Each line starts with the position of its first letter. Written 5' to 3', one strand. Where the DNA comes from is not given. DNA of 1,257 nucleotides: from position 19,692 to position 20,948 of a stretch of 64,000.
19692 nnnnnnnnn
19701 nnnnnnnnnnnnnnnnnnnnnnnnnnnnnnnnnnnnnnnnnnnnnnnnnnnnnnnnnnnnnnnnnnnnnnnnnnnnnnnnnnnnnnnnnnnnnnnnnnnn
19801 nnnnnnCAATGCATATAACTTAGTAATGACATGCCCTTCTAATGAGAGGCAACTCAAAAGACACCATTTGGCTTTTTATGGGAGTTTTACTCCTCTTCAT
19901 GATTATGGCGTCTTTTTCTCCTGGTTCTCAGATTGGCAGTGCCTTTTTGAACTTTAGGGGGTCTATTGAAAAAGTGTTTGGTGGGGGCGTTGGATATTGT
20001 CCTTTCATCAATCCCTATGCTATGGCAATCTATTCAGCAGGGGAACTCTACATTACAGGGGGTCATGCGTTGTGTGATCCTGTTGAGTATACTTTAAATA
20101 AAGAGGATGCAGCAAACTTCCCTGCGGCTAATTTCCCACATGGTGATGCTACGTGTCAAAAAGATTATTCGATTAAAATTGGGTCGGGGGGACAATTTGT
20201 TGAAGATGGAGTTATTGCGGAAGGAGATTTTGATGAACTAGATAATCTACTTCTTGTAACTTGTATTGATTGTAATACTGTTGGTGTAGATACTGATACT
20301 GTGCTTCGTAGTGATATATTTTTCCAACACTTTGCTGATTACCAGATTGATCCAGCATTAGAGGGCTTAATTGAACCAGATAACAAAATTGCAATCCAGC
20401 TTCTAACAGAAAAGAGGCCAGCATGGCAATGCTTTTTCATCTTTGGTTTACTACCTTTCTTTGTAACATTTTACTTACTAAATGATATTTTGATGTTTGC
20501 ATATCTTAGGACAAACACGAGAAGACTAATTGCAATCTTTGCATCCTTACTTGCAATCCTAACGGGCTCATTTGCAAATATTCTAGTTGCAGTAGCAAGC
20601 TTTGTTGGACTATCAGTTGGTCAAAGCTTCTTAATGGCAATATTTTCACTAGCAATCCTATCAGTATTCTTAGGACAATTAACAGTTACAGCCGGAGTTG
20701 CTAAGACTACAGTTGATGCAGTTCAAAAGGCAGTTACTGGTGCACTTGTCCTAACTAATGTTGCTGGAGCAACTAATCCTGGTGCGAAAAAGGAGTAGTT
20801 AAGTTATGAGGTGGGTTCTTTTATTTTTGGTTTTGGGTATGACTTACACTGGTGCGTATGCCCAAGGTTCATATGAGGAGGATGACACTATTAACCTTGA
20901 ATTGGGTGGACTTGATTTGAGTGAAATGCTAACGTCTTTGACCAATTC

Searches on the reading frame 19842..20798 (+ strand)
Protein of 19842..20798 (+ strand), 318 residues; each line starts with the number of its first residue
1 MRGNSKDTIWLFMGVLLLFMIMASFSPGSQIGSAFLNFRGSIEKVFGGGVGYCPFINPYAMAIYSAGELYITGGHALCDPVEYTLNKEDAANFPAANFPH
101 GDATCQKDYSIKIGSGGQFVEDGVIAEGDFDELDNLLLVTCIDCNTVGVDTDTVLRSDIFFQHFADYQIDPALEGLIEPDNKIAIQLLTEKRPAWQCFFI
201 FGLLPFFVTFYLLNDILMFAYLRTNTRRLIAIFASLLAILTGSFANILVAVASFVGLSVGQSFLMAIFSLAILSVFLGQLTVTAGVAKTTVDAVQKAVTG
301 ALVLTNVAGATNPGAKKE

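Call 6: search_protein_families(library=pfam, proteins=[window:19842-20798:+], max_evalue=0.01)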
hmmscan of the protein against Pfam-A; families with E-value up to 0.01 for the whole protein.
window:19842-20798:+ (318 aa): 1 family
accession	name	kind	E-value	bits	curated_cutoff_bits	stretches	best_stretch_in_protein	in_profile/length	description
PF02163.28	Peptidase_M50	-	0.0066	16.3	27.2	0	232-309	75-145/221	Peptidase family M50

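Call 7: search_protein_families(library=ncbifam, proteins=[window:19842-20798:+], max_evalue=0.1)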
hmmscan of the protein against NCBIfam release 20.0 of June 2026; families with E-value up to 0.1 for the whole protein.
window:19842-20798:+ (318 aa): 0 families

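Call 54: find_homologous_proteins(query=A4, max_evalue=0.001)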
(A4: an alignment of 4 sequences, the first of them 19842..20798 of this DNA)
Query A4 (4 sequences) (318 aa, profile of the alignment): 29 proteins with E <= 0.001 among 8000 candidates.
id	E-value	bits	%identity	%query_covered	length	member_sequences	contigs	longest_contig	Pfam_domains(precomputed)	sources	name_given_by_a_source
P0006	4.9e-150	518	23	86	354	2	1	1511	-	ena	-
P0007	3.6e-126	439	100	100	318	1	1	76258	-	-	-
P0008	2.5e-123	430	43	100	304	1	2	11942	-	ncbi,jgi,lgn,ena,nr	ncbi:MAG TPA: hypothetical protein ENN60_01620 [archaeon]|nr:hypothetical protein [archaeon]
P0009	3.3e-100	354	76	98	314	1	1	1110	-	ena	-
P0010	2.6e-99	351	72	100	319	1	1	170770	-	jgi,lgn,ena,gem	-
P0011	7.6e-90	320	44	100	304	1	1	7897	-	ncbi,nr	ncbi:MAG: hypothetical protein GOV00_04105 [Candidatus Altiarchaeota archaeon]|nr:hypothetical prote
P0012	2.7e-86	308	62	100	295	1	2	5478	-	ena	-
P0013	5.7e-85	304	61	100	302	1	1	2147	-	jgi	jgi:hypothetical protein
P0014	1.9e-83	299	58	100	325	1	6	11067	-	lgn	-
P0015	2.6e-83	298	61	100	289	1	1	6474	-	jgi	jgi:hypothetical protein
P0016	3.4e-83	298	62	100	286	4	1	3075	-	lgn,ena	-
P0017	6.6e-83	297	61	100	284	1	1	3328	-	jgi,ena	-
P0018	4.4e-82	294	59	100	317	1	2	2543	-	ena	-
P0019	6.4e-82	294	60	100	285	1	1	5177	-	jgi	jgi:hypothetical protein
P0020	1.0e-81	293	55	100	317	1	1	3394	-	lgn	-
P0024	1.0e-77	280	55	100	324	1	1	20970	-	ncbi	-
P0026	3.7e-73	265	48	100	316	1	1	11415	-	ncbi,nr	ncbi:MAG: hypothetical protein GOU99_03385 [Candidatus Altiarchaeota archaeon]|nr:hypothetical prote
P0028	1.7e-68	250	47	98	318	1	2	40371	-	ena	-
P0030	1.9e-59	220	39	91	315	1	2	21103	-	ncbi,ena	-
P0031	4.4e-55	206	36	100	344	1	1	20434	-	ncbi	-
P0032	1.3e-54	204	37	86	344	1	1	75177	-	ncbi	-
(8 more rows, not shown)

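Call 55: find_encoding_contigs(protein=P0010, flank=10000, max_places=2)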
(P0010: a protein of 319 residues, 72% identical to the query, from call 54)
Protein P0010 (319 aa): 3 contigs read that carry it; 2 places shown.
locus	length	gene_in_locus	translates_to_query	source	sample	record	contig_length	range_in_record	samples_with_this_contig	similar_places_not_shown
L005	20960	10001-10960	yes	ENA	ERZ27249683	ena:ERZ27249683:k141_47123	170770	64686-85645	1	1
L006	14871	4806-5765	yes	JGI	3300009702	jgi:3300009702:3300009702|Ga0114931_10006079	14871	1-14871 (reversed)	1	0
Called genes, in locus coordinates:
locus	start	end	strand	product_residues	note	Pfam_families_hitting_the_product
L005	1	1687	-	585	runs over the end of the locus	PF00009:GTP_EFTU, PF01926:MMR_HSR1 (weak), PF03144:GTP_EFTU_D2 (faint), PF11987:IF-2, PF14578:GTP_EFTU_D4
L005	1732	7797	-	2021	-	-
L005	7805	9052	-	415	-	PF25592:DUF7937 (weak)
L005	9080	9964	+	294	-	-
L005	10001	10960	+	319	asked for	-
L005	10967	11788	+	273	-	-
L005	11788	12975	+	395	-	-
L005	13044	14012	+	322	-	PF01637:ATPase_2, PF13191:AAA_16, PF13401:AAA_22, PF13173:AAA_14 (faint)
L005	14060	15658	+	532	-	PF00133:tRNA-synt_1 (weak), PF01406:tRNA-synt_1e (faint), PF09334:tRNA-synt_1g, PF19303:Anticodon_3 (weak)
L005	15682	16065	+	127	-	PF00293:NUDIX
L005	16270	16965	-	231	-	-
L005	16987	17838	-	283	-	PF03706:LPG_synthase_TM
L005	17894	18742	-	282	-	PF01008:IF-2B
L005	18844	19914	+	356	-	PF13685:Fe-ADH_2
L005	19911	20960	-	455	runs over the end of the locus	PF02788:RuBisCO_large_N, PF00016:RuBisCO_large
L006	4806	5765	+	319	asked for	-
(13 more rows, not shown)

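Call 56: find_encoding_contigs(protein=P0032, flank=10000, max_places=2)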
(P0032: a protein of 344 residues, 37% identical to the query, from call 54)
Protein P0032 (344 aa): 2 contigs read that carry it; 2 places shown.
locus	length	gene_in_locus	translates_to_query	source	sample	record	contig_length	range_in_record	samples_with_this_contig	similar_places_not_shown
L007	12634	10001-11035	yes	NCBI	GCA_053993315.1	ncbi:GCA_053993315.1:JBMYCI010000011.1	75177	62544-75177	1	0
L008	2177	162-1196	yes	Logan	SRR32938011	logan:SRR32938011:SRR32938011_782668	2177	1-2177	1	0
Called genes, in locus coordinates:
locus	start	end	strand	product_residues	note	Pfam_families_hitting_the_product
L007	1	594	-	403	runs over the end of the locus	PF21686:LigD_Prim-Pol, PF01896:DNA_primase_S (faint), PF04104:DNA_primase_lrg (weak)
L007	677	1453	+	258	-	-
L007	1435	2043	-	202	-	PF00293:NUDIX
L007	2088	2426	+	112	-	-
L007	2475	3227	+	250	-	PF00483:NTP_transferase, PF12804:NTP_transf_3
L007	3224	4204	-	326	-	PF00953:Glycos_transf_4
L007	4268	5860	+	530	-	PF00133:tRNA-synt_1, PF01406:tRNA-synt_1e (faint), PF09334:tRNA-synt_1g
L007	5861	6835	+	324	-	-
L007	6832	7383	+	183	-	PF01949:Endo_dU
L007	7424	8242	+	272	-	PF01040:UbiA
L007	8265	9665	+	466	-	-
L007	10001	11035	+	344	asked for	-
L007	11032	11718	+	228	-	-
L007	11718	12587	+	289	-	-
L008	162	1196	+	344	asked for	-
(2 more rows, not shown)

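Call 57: find_encoding_contigs(protein=P0028, flank=10000, max_places=2)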
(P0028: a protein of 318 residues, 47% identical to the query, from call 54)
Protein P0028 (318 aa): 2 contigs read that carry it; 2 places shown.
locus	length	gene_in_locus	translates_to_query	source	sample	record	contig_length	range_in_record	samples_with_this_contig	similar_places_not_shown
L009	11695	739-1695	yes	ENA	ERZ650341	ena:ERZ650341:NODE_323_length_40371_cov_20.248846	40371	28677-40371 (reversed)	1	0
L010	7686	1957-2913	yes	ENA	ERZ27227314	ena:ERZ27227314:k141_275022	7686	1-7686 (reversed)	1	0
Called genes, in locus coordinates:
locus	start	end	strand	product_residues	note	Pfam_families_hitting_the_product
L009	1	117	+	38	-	?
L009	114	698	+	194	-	-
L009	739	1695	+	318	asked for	-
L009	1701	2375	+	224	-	-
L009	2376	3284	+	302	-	-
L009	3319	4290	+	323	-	PF01637:ATPase_2, PF13401:AAA_22 (weak), PF21690:MJ1010-like_2nd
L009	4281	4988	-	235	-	PF00398:RrnaAD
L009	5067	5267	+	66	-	PF00831:Ribosomal_L29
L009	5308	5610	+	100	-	PF01253:SUI1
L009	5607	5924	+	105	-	PF01868:RNase_P-MRP_p29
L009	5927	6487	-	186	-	-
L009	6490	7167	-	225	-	-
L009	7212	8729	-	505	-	PF13385:Laminin_G_3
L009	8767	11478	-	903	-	PF10102:DUF2341, PF13385:Laminin_G_3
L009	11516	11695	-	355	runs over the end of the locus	PF13385:Laminin_G_3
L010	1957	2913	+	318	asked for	-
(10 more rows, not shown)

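Call 58: find_encoding_contigs(protein=P0024, flank=10000, max_places=1)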
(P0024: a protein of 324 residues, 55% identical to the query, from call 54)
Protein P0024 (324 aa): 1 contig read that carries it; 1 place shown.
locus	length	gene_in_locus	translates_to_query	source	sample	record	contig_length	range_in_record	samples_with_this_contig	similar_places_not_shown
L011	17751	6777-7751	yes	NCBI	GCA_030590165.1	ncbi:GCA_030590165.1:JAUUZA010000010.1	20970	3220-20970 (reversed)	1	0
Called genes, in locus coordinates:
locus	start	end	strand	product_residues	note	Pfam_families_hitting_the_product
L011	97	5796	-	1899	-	-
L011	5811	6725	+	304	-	-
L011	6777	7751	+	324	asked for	-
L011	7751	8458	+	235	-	-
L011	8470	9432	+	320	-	-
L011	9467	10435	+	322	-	PF01637:ATPase_2, PF13191:AAA_16, PF13173:AAA_14 (faint), PF13401:AAA_22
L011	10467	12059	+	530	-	PF00133:tRNA-synt_1, PF01406:tRNA-synt_1e (faint), PF09334:tRNA-synt_1g, PF19303:Anticodon_3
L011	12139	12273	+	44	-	-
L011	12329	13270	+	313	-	-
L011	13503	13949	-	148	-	-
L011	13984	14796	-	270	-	PF03706:LPG_synthase_TM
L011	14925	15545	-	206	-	-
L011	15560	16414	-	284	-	PF01008:IF-2B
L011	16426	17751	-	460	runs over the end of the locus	PF02788:RuBisCO_large_N, PF00016:RuBisCO_large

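Call 59: find_encoding_contigs(protein=P0030, flank=10000, max_places=1)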
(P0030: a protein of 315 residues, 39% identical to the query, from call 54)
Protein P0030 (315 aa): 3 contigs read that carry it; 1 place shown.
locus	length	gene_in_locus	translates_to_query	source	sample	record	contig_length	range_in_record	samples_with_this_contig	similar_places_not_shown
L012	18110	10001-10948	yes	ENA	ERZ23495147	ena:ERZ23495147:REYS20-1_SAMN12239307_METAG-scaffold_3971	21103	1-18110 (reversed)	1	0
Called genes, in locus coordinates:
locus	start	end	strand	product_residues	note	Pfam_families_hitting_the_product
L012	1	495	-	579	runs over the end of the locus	-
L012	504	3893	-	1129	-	-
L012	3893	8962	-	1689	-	-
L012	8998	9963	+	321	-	-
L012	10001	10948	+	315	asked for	-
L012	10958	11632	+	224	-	-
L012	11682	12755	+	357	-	-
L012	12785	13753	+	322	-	PF01637:ATPase_2, PF05621:TniB (faint), PF10443:RNA12 (faint), PF13191:AAA_16, PF13173:AAA_14 (faint), PF13401:AAA_22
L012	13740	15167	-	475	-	PF00133:tRNA-synt_1, PF01406:tRNA-synt_1e, PF09334:tRNA-synt_1g, PF00133:tRNA-synt_1, PF01406:tRNA-synt_1e (weak)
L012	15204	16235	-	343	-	PF01546:Peptidase_M20, PF07687:M20_dimer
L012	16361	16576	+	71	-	-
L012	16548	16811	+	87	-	PF05016:ParE_toxin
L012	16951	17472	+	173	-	PF18765:Polbeta, PF01909:NTP_transf_2 (weak)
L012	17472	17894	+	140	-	-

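Call 60: find_encoding_contigs(protein=P0031, flank=10000, max_places=1)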
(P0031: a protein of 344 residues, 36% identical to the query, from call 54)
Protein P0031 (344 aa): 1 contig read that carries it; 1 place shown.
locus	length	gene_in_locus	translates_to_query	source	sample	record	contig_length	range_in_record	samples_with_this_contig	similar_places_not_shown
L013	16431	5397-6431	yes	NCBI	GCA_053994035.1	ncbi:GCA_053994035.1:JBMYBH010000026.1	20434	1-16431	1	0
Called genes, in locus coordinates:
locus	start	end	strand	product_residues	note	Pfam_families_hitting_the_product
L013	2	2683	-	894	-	?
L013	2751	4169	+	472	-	-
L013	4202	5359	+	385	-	-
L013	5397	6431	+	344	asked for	-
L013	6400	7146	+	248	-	-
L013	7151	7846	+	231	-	-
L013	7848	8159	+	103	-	-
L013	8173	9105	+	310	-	PF01637:ATPase_2, PF13191:AAA_16 (faint), PF13173:AAA_14 (faint), PF13401:AAA_22 (weak)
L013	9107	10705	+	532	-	PF00133:tRNA-synt_1, PF01406:tRNA-synt_1e (faint), PF09334:tRNA-synt_1g, PF18912:DZR_2 (weak)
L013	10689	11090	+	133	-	PF04266:ASCH (weak)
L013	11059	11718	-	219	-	PF00398:RrnaAD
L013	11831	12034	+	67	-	PF00831:Ribosomal_L29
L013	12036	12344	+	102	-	PF01253:SUI1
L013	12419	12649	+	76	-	PF01868:RNase_P-MRP_p29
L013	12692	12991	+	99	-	PF00366:Ribosomal_S17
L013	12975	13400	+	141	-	PF00238:Ribosomal_L14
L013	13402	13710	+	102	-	PF16906:Ribosomal_L26, PF00467:KOW, PF23290:KOW5_SPT5 (weak)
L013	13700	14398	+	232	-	PF08071:RS4NT, PF00900:Ribosomal_S4e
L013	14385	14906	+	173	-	PF00281:Ribosomal_L5, PF00673:Ribosomal_L5_C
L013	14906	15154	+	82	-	PF00253:Ribosomal_S14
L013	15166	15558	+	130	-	PF00410:Ribosomal_S8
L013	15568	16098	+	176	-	PF00347:Ribosomal_L6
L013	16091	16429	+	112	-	PF01655:Ribosomal_L32e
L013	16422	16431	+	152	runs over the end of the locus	PF01280:Ribosomal_L19e, PF25476:Ribosomal_L19e_C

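Call 61: find_encoding_contigs(protein=P0026, flank=10000, max_places=1)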
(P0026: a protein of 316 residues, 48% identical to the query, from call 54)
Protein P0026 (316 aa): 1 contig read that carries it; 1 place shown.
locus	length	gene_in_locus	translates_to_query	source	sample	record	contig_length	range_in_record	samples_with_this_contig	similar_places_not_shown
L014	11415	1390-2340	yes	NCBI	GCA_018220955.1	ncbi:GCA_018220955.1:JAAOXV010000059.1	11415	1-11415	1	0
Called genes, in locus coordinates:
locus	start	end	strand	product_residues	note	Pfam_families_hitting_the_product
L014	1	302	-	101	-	?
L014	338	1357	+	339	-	-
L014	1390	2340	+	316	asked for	-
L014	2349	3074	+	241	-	-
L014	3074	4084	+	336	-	-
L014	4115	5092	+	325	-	PF01637:ATPase_2, PF13173:AAA_14 (faint), PF13401:AAA_22 (weak)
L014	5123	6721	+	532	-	PF00133:tRNA-synt_1, PF01406:tRNA-synt_1e (faint), PF09334:tRNA-synt_1g, PF19303:Anticodon_3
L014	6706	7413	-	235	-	PF00398:RrnaAD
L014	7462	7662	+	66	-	PF00831:Ribosomal_L29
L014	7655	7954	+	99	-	PF01253:SUI1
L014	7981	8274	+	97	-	PF01868:RNase_P-MRP_p29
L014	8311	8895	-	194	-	PF01936:NYN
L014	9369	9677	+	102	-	-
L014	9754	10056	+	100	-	PF00366:Ribosomal_S17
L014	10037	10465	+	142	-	PF00238:Ribosomal_L14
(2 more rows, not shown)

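Call 62: search_protein_families(library=pfam, proteins=[L005:7805-9052:-, L005:1732-7797:-, L011:97-5796:-, L012:3893-8962:-, L012:504-3893:-, L013:2751-4169:+, L007:8265-9665:+], max_evalue=1)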
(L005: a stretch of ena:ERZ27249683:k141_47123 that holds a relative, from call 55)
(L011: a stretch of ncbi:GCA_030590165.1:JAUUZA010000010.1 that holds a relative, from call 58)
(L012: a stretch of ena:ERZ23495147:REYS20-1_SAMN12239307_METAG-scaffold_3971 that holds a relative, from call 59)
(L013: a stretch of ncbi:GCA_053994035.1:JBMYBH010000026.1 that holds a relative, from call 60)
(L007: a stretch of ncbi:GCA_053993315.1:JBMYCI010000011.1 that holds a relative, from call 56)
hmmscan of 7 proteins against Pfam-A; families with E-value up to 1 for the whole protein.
L005:7805-9052:- (415 aa): 3 families
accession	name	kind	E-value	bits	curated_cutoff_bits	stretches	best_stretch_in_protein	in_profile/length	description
PF25592.1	DUF7937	-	9.7e-06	25.1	31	1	25-274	136-372/402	Domain of unknown function (DUF7937)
PF04103.21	CD20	-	0.1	13.1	27.9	1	28-126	56-148/156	CD20-like family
PF11027.13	DUF2615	-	0.39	11.2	23.4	0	357-391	50-84/104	Protein of unknown function (DUF2615)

L005:1732-7797:- (2021 aa): 1 family
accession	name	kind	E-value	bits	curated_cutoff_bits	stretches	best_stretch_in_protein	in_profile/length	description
PF03412.21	Peptidase_C39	-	0.024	14.9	22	1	1873-1915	71-109/133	Peptidase C39 family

L011:97-5796:- (1899 aa): 2 families
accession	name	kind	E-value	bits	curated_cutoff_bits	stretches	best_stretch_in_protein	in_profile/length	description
PF01451.26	LMWPc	-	0.0019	18.8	23.2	1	1144-1233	46-135/144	Low molecular weight phosphotyrosine protein phosphatase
PF22928.2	INTS1_R4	-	0.094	13.1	27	0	1144-1181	63-100/102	Integrator complex subunit 1, R4 domain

L012:3893-8962:- (1689 aa): 0 families

L012:504-3893:- (1129 aa): 3 families
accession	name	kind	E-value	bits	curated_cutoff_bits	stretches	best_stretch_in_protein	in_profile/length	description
PF17843.6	MycE_N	-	0.0023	19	27.3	1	160-216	38-99/111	MycE methyltransferase N-terminal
PF08706.16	D5_N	-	0.045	14.5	22.4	0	1080-1116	17-52/145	D5 N terminal like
PF11727.13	ISG65-75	-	0.089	12.5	25.1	1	462-501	141-180/281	Invariant surface glycoprotein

L013:2751-4169:+ (472 aa): 0 families

L007:8265-9665:+ (466 aa): 2 families
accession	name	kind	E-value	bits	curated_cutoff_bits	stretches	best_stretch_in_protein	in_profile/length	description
PF23594.1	RPN11_C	-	0.0088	16.5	27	1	50-88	11-49/80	26S proteasome regulatory subunit RPN11 C-terminal domain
PF02263.25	GBP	-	0.016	14.9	21.1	1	276-356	173-251/264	Guanylate-binding protein, N-terminal domain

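Call 80: search_solved_structures(query=A4, max_evalue=1)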
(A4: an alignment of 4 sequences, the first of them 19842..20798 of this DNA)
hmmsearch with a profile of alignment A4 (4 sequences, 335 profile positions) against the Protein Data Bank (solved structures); distinct sequences matched with E-value up to 1: 2.
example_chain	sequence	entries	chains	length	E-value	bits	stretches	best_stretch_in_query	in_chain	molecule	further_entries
2p22_A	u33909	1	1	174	0.46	13.1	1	123-210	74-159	Suppressor protein STP22 of temperature-sensitive alpha-factor receptor and arginine perme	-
5ddt_A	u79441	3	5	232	0.47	13.1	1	150-194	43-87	2-C-methyl-D-erythritol 4-phosphate cytidylyltransferase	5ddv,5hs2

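Call 81: find_encoding_contigs(protein=P0014, flank=10000, max_places=3)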
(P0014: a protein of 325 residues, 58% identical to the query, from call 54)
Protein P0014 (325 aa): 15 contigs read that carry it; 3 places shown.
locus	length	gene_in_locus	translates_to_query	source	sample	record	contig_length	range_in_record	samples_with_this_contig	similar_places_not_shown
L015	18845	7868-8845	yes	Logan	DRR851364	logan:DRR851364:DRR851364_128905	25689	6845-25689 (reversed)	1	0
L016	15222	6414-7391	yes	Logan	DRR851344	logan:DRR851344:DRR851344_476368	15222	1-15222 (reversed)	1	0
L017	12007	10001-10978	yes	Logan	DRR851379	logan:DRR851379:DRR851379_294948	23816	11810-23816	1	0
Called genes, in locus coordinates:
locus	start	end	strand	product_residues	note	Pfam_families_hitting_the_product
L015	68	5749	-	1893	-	-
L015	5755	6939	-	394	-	-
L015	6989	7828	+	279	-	-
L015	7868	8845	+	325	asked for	-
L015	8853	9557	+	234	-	-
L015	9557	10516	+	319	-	-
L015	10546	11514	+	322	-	PF01637:ATPase_2, PF13191:AAA_16, PF13173:AAA_14 (faint), PF13401:AAA_22 (weak)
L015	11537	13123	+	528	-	PF00133:tRNA-synt_1, PF01406:tRNA-synt_1e (weak), PF09334:tRNA-synt_1g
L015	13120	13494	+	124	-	PF00293:NUDIX, PF14815:NUDIX_4 (weak)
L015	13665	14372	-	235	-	-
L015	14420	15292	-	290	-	PF03706:LPG_synthase_TM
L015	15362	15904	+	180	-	-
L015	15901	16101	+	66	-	-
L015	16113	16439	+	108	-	-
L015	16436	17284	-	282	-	PF01008:IF-2B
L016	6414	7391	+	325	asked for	-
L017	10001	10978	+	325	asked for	-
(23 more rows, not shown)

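Call 82: find_encoding_contigs(protein=P0011, flank=10000, max_places=2)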
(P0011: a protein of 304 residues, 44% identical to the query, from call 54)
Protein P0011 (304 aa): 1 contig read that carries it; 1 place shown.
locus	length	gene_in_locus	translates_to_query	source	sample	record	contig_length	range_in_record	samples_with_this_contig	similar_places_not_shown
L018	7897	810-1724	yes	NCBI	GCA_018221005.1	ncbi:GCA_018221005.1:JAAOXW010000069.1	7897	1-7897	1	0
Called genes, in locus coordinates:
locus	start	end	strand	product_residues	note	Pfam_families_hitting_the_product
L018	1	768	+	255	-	?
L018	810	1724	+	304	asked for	-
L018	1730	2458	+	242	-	-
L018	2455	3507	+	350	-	-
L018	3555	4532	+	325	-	PF01637:ATPase_2, PF13401:AAA_22 (weak)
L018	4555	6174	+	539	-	PF00133:tRNA-synt_1, PF09334:tRNA-synt_1g, PF19303:Anticodon_3 (weak)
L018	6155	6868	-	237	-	PF00398:RrnaAD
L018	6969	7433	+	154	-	PF00831:Ribosomal_L29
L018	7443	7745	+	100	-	PF01253:SUI1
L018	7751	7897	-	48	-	?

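Call 106: search_protein_families(library=padloc, proteins=[window:19842-20798:+], max_evalue=0.01)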
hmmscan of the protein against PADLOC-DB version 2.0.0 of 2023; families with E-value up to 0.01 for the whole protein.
window:19842-20798:+ (318 aa): 0 families

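Call 107: search_protein_families(library=phrogs, proteins=[window:19842-20798:+], max_evalue=0.01)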
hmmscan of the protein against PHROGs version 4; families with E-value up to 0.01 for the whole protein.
window:19842-20798:+ (318 aa): 0 families

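Call 114: search_protein_families(library=pfam, proteins=[L013:2-2683:-, L012:1-495:-], max_evalue=0.05)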
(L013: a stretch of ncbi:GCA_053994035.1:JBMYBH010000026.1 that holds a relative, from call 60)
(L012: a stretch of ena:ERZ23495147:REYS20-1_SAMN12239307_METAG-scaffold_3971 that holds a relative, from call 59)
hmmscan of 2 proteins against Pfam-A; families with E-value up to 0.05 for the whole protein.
L013:2-2683:- (894 aa): 1 family
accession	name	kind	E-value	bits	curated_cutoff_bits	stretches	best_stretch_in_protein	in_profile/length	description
PF11647.13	MLD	-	0.0037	17.8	35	1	819-854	19-54/81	Membrane Localization Domain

L012:1-495:- (165 aa): 6 families
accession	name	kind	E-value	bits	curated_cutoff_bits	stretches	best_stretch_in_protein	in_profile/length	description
PF00009.33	GTP_EFTU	-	7.5e-29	101.1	26.5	1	12-140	5-134/188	Elongation factor Tu GTP binding domain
PF01926.29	MMR_HSR1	-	6.3e-07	29.9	21.9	1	13-136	2-113/113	50S ribosome-binding GTPase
PF00350.29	Dynamin_N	-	0.0064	17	27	0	13-46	1-34/168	Dynamin family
PF00071.28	Ras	-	0.0078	16.2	21.6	0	13-140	2-117/162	Ras family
PF03029.23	ATP_bind_1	-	0.018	15.3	27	1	28-141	49-170/240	Conserved hypothetical ATP binding protein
PF08477.19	Roc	-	0.024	15.3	27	0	13-138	2-119/119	Ras of Complex, Roc, domain of DAPkinase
